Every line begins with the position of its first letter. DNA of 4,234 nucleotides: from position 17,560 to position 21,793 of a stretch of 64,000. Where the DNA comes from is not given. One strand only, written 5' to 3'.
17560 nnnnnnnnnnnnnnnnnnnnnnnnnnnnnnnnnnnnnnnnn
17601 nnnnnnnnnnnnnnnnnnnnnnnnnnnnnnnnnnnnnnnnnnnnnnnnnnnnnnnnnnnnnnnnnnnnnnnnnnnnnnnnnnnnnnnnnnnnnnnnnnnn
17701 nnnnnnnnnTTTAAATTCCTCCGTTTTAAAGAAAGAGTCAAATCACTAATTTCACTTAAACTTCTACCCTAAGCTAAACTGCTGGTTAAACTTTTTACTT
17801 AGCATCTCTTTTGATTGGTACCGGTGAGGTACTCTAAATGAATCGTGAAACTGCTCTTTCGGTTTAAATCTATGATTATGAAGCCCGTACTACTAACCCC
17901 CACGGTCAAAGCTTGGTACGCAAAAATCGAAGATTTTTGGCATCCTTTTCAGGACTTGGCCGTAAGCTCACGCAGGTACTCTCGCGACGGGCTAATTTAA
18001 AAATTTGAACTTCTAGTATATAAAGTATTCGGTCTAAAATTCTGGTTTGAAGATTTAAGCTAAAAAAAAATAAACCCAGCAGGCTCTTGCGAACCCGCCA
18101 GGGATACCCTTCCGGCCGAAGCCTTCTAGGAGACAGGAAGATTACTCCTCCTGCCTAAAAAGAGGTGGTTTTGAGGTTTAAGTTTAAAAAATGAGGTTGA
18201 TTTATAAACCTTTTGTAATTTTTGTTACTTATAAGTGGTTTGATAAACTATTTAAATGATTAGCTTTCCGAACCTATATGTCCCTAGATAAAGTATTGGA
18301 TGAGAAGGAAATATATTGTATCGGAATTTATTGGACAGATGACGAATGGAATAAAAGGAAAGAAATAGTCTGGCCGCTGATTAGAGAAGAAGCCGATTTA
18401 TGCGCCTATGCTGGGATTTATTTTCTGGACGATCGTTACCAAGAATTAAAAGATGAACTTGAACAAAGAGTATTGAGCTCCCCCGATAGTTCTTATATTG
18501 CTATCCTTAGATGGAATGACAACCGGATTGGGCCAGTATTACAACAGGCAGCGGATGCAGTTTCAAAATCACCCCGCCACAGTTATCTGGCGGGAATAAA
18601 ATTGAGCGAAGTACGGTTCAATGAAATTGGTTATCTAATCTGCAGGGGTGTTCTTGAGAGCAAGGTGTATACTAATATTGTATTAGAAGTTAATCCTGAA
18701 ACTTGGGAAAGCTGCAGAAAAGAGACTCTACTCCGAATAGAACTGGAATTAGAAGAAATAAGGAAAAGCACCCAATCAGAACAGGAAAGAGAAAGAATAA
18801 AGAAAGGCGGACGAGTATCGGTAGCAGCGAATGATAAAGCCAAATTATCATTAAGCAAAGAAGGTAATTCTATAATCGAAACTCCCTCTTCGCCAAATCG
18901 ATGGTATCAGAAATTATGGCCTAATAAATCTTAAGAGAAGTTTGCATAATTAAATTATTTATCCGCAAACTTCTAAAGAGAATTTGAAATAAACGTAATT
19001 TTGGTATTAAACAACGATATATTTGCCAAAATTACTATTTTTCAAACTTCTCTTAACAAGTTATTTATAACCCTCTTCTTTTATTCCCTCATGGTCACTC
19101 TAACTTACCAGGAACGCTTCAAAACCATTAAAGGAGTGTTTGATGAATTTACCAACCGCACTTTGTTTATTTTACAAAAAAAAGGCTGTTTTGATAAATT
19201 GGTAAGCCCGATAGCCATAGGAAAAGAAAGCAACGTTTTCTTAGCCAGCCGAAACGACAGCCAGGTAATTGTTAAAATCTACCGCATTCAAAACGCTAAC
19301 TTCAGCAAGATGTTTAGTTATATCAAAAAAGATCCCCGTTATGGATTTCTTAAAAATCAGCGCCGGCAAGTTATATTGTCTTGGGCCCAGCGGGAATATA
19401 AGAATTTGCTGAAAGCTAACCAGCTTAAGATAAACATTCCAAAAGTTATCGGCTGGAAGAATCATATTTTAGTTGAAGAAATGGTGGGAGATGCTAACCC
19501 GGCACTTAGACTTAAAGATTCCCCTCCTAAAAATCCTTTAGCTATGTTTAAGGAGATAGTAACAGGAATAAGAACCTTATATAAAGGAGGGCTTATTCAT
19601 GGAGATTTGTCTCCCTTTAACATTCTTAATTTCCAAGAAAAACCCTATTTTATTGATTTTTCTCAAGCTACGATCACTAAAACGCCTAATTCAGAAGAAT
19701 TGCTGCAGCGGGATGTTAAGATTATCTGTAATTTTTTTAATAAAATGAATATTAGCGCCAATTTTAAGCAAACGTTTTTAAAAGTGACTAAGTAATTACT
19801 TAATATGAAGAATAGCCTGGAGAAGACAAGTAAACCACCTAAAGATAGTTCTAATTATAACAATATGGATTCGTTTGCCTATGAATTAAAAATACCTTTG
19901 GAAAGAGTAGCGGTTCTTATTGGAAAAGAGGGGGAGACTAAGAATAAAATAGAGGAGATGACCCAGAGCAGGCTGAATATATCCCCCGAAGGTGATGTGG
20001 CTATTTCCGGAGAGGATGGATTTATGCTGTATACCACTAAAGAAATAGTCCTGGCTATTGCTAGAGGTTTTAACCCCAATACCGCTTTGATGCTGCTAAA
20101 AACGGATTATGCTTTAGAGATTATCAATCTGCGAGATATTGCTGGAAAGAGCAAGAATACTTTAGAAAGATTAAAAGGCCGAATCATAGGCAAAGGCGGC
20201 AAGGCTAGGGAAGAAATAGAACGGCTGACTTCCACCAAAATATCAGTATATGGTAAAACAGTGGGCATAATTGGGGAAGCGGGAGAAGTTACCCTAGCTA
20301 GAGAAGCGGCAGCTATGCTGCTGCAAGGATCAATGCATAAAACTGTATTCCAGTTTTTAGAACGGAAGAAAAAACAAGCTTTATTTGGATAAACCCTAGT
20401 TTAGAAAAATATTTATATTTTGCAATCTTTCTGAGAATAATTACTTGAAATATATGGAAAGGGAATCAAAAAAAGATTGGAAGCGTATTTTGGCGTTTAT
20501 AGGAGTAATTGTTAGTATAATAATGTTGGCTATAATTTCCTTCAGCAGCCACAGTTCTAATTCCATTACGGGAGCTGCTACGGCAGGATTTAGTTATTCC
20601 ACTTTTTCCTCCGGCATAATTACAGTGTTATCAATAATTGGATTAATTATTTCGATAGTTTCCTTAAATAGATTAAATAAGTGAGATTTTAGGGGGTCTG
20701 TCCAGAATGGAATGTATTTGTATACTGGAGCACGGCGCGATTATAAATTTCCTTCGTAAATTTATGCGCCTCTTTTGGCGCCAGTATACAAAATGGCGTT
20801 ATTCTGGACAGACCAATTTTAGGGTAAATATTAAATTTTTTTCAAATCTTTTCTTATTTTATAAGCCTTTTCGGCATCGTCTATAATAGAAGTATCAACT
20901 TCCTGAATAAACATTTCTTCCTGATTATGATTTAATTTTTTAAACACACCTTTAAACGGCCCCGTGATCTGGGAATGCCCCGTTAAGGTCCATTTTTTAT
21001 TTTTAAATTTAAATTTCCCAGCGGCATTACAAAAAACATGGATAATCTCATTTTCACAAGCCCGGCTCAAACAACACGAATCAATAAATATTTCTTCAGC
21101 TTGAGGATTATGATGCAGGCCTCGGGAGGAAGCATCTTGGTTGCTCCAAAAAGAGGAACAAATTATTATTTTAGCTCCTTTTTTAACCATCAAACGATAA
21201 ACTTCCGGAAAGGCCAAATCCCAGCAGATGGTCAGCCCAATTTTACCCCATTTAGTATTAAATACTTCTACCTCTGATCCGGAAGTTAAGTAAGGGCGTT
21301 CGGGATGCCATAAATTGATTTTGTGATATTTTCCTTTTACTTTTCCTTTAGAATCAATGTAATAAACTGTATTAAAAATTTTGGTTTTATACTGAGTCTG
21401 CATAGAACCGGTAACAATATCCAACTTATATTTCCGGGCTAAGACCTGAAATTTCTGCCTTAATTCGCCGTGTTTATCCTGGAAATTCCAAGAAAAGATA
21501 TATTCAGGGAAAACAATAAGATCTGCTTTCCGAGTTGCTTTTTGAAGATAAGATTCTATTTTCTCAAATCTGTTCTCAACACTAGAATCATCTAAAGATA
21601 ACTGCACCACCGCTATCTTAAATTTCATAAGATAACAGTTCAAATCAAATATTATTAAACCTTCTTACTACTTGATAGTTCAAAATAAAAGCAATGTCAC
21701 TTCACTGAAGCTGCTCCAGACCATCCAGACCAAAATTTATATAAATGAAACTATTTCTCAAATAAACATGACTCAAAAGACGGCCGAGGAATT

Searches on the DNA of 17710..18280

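Call 35: search_rna_families(source=window, start=17710, end=18280, threshold=evalue, max_evalue=10, show_alignments=2)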
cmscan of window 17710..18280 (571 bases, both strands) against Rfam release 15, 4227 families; matches with E-value up to 10: 5.
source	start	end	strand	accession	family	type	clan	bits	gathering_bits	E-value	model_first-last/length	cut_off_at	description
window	18125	18232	-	RF00616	LhrC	Gene; sRNA;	CL00114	24.3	110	0.23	1-111/111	no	Listeria LhrC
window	17996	18061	+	RF03567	MIR8024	Gene; miRNA;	-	16.9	57.3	2.4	1-86/86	no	MIR8024 microRNA precursor family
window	17710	17823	+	RF02895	S414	Gene; sRNA;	-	16.2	45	6.3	36-175/175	5'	Staphylococcus sRNA 414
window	18141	18215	-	RF00032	Histone3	Cis-reg;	-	12.7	34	3.7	1-46/46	no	Histone 3' UTR stem-loop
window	17710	17778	+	RF02709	TeloSII_ncR43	Gene; sRNA;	-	9.4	298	9.8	207-277/277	5'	TeloSII non coding RNA 43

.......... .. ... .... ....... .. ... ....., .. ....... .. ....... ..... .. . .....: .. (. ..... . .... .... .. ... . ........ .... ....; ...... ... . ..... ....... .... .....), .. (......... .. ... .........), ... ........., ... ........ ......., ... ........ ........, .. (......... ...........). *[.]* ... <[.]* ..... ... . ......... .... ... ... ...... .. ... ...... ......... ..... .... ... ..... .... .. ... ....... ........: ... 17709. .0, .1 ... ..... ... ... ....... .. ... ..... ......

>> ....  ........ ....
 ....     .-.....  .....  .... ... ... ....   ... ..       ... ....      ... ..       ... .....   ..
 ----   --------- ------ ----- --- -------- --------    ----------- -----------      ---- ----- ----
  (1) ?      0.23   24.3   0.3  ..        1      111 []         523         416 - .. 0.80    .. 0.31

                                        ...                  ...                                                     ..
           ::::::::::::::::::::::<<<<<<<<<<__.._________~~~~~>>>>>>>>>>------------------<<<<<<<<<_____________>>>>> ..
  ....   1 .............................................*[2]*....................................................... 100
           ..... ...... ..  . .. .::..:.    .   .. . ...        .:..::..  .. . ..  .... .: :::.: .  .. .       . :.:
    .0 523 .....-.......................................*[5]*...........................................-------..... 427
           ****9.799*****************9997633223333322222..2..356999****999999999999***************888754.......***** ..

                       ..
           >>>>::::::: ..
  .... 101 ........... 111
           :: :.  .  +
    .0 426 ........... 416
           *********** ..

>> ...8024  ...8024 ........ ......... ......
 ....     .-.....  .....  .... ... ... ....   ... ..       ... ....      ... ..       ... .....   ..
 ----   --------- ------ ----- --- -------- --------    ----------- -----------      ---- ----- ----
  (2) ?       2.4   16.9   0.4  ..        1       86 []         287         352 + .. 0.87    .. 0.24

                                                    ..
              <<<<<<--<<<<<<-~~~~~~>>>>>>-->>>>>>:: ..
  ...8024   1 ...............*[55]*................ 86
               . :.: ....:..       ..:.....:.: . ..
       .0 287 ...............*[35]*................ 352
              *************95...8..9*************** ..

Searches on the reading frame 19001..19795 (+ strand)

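Call 43: search_protein_families(library=pfam, proteins=[window:19001-19795:+], max_evalue=0.0001)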
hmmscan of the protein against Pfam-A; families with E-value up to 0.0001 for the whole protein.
window:19001-19795:+ (264 aa): 2 families
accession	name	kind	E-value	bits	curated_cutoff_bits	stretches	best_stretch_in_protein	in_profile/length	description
PF01163.29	RIO1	-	9.6e-49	166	22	1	78-252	1-180/187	RIO domain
PF19974.5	TCAD9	-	1.7e-06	27.9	40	1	164-224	265-325/429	Ternary complex associated domain 9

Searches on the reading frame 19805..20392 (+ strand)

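Call 43: search_protein_families(library=pfam, proteins=[window:19805-20392:+], max_evalue=0.0001)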
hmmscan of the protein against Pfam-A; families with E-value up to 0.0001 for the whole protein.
window:19805-20392:+ (195 aa): 5 families
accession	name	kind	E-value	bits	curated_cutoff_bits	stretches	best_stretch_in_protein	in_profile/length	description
PF00013.35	KH_1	-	1.2e-12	47.8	21.5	1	26-69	2-52/66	KH domain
PF21800.4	KH_KRR1_2nd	-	8.2e-10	39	27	1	103-167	2-65/91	KRR1 small subunit processome component, second KH domain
PF22891.2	KH_PNO1_2nd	-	4.9e-09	36.7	27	1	105-183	3-81/90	Eukaryotic type KH-domain (KH-domain type I) (327.11.2)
PF22675.2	KH-I_KHDC4-BBP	-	1.7e-05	25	30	0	123-158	7-42/76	KHDC4/BBP-like, KH-domain type I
PF07650.23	KH_2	-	2.1e-05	24.7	22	0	33-66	34-67/78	KH domain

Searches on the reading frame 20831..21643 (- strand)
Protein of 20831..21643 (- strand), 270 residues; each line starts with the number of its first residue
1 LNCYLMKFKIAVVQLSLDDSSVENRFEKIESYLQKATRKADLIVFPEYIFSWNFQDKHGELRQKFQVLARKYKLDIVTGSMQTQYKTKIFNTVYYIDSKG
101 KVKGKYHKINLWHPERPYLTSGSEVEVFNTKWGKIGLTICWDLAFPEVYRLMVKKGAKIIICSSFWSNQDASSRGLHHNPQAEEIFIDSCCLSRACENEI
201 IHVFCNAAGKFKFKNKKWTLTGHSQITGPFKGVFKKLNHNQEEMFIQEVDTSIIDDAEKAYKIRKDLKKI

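Call 9: search_protein_families(library=pfam, proteins=[window:20831-21643:-])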
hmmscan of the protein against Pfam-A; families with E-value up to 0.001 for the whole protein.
window:20831-21643:- (270 aa): 1 family
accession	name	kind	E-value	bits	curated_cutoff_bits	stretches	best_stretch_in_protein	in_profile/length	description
PF00795.27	CN_hydrolase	-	2.1e-37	129.3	23.2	1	9-253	1-250/256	Carbon-nitrogen hydrolase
